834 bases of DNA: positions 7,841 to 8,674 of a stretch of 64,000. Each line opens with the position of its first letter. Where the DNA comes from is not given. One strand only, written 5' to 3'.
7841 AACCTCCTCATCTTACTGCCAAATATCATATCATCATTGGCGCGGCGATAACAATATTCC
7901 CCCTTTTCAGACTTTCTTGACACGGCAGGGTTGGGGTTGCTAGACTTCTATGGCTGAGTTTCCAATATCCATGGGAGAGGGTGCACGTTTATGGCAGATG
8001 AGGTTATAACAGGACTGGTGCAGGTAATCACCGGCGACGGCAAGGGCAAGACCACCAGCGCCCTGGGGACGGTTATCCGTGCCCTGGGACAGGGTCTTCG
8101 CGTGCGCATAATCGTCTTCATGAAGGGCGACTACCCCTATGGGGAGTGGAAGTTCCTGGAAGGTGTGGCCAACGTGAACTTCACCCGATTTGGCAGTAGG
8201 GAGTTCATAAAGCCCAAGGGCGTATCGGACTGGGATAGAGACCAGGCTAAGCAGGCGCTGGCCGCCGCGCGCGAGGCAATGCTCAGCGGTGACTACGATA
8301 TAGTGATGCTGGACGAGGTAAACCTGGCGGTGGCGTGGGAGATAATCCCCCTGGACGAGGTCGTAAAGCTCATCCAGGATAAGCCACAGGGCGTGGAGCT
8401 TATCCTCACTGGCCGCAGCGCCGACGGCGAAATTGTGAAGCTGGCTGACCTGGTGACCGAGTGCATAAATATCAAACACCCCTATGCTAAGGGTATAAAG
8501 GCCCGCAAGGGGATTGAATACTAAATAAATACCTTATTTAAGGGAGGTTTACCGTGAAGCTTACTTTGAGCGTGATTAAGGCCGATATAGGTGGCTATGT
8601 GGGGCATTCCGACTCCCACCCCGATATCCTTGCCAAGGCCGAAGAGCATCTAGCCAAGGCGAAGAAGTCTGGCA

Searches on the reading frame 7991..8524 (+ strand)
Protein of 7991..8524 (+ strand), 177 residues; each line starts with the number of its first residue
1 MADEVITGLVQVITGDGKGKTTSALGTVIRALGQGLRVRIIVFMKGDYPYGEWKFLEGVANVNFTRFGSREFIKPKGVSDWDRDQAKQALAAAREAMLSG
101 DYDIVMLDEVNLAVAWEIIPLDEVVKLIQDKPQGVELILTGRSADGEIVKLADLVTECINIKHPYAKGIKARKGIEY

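Call 79: search_protein_families(library=pfam, proteins=[window:7991-8524:+], max_evalue=0.00001)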
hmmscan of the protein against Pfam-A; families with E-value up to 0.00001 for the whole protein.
window:7991-8524:+ (177 aa): 1 family
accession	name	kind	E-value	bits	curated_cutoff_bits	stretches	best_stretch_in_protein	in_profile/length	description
PF02572.21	CobA_CobO_BtuR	-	2.1e-58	197.7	25.7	1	7-177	2-172/172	ATP:corrinoid adenosyltransferase BtuR/CobO/CobP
